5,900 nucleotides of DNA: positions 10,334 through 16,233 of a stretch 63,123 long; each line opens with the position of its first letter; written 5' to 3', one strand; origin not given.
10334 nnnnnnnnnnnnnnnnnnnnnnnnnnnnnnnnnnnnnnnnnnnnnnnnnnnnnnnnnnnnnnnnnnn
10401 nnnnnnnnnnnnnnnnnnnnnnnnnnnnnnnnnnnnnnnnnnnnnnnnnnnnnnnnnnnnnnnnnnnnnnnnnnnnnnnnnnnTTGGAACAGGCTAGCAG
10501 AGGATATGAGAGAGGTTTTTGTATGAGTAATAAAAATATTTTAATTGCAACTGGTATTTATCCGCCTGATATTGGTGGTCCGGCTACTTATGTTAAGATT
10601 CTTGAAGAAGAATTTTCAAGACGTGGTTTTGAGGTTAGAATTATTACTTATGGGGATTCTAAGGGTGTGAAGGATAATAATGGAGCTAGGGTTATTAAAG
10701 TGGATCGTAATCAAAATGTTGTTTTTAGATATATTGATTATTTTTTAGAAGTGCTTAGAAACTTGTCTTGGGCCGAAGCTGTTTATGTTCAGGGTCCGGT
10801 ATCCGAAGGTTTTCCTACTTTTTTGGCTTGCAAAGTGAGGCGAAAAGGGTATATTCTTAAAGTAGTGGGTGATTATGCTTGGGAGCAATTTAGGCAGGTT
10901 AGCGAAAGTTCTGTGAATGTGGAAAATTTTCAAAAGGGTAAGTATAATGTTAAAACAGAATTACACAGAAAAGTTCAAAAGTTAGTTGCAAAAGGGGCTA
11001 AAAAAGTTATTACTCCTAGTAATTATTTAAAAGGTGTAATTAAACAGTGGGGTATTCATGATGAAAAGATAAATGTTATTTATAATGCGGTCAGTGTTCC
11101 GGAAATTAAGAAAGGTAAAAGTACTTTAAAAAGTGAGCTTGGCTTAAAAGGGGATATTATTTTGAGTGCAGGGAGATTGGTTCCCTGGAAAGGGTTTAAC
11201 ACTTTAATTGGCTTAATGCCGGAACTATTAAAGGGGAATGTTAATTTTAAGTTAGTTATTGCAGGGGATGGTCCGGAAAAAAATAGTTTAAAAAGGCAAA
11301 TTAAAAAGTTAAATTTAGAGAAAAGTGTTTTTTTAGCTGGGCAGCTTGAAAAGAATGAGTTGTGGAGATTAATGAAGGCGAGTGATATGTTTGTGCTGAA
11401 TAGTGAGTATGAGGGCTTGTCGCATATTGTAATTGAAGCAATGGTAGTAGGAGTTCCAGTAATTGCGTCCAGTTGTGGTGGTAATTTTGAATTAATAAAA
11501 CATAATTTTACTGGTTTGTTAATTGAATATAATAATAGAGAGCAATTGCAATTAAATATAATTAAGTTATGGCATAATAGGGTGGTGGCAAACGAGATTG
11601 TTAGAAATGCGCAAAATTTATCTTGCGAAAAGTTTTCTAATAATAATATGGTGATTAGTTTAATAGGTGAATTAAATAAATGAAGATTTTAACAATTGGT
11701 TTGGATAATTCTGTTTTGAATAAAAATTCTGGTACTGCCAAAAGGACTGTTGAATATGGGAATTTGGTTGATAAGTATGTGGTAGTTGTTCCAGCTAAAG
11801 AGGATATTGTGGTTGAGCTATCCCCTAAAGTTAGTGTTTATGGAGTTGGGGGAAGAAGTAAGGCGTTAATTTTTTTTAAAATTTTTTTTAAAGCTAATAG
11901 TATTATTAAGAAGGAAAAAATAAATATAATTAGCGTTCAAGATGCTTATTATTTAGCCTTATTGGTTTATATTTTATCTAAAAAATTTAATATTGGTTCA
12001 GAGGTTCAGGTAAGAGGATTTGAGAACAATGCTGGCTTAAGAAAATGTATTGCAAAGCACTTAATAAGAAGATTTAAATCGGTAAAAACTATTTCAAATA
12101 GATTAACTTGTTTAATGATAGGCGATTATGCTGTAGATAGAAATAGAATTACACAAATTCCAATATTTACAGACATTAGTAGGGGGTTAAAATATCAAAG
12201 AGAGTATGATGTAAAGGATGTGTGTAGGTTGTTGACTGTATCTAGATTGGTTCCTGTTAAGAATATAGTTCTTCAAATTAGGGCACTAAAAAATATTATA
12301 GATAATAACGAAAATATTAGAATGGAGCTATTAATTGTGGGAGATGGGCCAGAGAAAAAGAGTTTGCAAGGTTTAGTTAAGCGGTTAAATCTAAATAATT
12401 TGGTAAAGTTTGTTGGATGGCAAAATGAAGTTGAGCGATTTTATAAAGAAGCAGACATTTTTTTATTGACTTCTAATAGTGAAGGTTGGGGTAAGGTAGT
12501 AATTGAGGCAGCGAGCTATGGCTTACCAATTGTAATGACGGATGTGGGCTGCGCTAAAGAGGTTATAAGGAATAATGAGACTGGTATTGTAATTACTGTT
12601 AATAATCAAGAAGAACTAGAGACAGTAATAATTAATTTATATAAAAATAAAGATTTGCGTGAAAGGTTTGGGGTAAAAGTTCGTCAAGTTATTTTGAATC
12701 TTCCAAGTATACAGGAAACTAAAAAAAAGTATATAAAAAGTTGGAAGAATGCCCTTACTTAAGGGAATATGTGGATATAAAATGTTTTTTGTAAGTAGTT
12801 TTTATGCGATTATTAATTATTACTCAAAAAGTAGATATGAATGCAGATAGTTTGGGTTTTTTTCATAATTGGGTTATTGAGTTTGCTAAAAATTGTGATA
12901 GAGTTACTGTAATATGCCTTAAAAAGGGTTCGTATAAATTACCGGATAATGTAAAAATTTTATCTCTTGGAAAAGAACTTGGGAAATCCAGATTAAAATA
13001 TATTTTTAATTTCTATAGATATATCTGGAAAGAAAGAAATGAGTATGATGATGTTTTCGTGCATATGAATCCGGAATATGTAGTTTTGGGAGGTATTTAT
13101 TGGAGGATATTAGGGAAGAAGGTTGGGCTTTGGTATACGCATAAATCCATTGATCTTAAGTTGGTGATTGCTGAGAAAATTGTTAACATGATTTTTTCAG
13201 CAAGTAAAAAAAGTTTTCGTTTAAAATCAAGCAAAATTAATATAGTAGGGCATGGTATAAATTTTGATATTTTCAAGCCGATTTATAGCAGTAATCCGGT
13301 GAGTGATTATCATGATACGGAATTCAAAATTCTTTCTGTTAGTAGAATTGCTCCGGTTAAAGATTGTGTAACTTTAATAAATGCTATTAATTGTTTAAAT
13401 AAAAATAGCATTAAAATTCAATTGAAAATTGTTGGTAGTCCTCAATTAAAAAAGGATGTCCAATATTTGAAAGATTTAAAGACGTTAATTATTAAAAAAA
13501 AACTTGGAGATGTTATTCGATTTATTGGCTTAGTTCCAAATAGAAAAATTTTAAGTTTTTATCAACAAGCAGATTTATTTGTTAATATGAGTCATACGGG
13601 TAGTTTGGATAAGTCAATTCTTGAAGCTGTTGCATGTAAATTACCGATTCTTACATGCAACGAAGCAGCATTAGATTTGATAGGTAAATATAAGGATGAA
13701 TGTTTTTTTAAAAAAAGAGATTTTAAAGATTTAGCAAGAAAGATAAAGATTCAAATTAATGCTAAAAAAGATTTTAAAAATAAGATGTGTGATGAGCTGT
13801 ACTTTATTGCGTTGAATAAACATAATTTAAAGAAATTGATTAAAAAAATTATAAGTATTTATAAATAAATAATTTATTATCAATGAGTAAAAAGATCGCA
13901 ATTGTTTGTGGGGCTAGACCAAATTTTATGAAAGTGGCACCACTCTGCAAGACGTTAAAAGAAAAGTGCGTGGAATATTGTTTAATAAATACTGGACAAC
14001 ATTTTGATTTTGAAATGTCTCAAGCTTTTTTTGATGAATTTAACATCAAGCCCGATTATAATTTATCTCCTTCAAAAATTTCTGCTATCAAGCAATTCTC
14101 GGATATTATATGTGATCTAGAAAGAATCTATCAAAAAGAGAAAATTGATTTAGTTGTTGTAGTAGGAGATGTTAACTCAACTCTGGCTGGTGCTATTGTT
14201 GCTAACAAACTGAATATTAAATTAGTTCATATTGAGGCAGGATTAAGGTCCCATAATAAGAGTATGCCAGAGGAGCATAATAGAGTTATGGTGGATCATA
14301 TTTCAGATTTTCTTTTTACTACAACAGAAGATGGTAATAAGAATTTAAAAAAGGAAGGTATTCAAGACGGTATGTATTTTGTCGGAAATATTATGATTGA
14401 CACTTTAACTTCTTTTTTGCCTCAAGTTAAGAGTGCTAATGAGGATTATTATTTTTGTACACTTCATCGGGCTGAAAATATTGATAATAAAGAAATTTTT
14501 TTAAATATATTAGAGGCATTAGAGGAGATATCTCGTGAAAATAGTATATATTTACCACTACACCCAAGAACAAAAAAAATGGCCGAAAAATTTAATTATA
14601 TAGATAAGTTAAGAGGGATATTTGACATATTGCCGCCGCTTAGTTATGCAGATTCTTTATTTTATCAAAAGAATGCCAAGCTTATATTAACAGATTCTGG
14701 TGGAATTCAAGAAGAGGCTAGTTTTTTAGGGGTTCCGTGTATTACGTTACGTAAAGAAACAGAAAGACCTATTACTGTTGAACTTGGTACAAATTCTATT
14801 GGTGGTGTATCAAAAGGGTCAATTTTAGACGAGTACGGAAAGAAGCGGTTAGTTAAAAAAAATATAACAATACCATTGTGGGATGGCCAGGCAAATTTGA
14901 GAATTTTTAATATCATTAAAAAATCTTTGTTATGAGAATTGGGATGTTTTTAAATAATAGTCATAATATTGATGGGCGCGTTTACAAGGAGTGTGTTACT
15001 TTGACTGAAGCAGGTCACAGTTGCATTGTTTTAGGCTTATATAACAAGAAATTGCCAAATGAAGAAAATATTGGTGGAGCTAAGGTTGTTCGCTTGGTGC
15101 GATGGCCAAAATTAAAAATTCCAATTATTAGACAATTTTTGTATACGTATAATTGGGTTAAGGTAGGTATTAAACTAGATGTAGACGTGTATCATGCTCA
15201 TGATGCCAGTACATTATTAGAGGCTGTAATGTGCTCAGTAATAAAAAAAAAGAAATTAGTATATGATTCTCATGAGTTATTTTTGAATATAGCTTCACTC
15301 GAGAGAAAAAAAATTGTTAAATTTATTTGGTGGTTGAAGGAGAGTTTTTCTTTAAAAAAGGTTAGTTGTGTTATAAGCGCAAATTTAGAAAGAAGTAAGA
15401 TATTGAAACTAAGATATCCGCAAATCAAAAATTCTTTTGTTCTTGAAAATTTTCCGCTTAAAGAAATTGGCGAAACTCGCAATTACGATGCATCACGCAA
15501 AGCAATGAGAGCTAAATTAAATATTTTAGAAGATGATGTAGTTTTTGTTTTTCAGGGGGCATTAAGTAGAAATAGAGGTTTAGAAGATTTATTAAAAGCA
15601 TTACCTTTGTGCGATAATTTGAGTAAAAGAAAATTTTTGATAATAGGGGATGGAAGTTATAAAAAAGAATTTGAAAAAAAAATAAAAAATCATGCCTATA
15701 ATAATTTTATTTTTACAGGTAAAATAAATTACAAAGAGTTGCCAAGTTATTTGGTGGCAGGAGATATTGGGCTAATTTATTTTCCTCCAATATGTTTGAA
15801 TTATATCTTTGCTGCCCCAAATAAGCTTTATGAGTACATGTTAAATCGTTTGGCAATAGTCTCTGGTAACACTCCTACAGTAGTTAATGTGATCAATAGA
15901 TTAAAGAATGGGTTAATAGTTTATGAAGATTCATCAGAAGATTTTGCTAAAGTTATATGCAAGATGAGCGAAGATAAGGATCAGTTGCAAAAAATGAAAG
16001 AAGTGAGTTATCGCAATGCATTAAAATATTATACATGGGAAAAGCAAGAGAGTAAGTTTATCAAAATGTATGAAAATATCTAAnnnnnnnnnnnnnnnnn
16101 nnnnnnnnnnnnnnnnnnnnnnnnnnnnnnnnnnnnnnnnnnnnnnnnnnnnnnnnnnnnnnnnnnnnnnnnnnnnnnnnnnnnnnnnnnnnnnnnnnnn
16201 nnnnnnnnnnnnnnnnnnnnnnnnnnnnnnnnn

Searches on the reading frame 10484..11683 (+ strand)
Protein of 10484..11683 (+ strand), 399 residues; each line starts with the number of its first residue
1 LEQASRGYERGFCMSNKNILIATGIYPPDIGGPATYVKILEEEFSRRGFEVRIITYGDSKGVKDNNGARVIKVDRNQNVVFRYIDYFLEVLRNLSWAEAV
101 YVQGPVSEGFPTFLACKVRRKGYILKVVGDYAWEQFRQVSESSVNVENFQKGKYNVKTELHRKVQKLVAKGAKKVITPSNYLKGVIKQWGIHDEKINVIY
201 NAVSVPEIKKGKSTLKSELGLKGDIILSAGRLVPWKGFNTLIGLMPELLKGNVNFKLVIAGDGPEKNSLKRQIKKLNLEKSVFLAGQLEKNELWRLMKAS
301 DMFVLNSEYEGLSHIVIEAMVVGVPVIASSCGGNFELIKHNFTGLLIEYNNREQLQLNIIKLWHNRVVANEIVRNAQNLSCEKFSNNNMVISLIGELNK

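Call 9: search_protein_families(library=pfam, proteins=[window:10484-11683:+], max_evalue=0.001)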
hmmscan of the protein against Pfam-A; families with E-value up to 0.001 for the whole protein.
window:10484-11683:+ (399 aa): 5 families
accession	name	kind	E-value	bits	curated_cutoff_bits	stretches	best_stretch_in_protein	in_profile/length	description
PF00534.26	Glycos_transf_1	-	1.5e-42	145.5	26.4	1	220-378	12-171/172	Glycosyl transferases group 1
PF13692.12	Glyco_trans_1_4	-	3.6e-30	105.5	27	1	225-365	3-142/142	Glycosyl transferases group 1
PF13439.12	Glyco_transf_4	-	1.1e-13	52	28.5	1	30-204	1-167/170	Glycosyltransferase Family 4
PF13579.12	Glyco_trans_4_4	-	3.1e-09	37.8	29.7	1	31-201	1-157/158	Glycosyl transferase 4-like domain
PF20706.3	GT4-conflict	-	3.9e-06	26.6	26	1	220-345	194-327/385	Family 4 Glycosyltransferase in conflict systems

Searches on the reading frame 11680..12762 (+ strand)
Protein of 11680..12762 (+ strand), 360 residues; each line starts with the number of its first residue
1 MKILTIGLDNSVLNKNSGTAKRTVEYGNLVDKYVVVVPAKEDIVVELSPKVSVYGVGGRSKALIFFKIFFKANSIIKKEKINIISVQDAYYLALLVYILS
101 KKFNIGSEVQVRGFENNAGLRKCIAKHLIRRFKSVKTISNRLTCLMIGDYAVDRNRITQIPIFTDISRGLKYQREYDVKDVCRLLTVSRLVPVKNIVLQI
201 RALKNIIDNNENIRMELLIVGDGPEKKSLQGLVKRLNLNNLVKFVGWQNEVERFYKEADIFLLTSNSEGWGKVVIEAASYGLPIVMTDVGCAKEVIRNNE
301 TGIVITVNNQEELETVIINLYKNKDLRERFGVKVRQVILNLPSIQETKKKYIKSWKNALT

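Call 9: search_protein_families(library=pfam, proteins=[window:11680-12762:+], max_evalue=0.001)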
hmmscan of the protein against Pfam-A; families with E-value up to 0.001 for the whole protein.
window:11680-12762:+ (360 aa): 3 families
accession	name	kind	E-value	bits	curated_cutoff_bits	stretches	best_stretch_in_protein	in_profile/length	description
PF00534.26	Glycos_transf_1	-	1.6e-39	135.6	26.4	1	184-335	18-170/172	Glycosyl transferases group 1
PF13692.12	Glyco_trans_1_4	-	1.1e-31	110.5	27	1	183-323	3-142/142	Glycosyl transferases group 1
PF20706.3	GT4-conflict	-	6.8e-12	45.5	26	1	163-354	180-371/385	Family 4 Glycosyltransferase in conflict systems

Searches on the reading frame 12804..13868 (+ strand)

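Call 9: search_protein_families(library=pfam, proteins=[window:12804-13868:+], max_evalue=0.001)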
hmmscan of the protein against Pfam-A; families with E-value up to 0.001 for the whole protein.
window:12804-13868:+ (354 aa): 3 families
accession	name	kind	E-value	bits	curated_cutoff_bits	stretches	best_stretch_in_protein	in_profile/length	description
PF00534.26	Glycos_transf_1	-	3.9e-20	72.5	26.4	1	171-320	13-158/172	Glycosyl transferases group 1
PF13692.12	Glyco_trans_1_4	-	8.8e-17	62.1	27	1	174-315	2-137/142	Glycosyl transferases group 1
PF13524.12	Glyco_trans_1_2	-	4.5e-06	27.1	25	1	200-349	10-142/144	Glycosyl transferase-like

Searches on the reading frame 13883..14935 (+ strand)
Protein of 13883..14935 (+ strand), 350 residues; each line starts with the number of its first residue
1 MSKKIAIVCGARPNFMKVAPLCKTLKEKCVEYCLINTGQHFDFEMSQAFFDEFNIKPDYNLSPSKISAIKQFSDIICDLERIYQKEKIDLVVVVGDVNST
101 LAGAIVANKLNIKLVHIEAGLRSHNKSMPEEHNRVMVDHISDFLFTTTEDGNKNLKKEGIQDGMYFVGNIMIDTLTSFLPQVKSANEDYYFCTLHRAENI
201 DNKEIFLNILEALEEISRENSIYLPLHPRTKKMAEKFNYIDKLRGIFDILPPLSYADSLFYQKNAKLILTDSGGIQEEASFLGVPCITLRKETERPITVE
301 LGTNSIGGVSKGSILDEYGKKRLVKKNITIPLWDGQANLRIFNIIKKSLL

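Call 9: search_protein_families(library=pfam, proteins=[window:13883-14935:+], max_evalue=0.001)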
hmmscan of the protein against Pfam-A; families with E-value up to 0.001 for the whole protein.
window:13883-14935:+ (350 aa): 1 family
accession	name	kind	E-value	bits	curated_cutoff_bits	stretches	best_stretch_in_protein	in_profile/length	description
PF02350.25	Epimerase_2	-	2e-90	303.6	30.6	1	27-346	6-347/347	UDP-N-acetylglucosamine 2-epimerase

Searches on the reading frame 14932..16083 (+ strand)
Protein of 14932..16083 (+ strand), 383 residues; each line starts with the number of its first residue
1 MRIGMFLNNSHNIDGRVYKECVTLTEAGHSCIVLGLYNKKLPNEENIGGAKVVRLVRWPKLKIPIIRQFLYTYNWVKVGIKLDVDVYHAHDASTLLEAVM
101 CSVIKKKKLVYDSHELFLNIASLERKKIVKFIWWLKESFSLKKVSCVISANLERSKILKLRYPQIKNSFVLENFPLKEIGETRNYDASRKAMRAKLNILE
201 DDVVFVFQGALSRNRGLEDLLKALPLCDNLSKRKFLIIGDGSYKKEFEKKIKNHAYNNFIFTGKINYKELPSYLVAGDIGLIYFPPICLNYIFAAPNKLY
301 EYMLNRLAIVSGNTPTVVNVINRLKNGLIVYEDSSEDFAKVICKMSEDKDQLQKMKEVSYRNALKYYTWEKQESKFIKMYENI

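Call 9: search_protein_families(library=pfam, proteins=[window:14932-16083:+], max_evalue=0.001)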
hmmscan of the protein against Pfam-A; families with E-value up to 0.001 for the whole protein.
window:14932-16083:+ (383 aa): 3 families
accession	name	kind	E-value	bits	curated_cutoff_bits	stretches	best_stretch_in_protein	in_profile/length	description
PF00534.26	Glycos_transf_1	-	1.8e-21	76.9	26.4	1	189-359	2-169/172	Glycosyl transferases group 1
PF13692.12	Glyco_trans_1_4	-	8e-16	59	27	1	204-348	3-142/142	Glycosyl transferases group 1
PF13439.12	Glyco_transf_4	-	2.2e-06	28.3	28.5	1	21-148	12-138/170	Glycosyltransferase Family 4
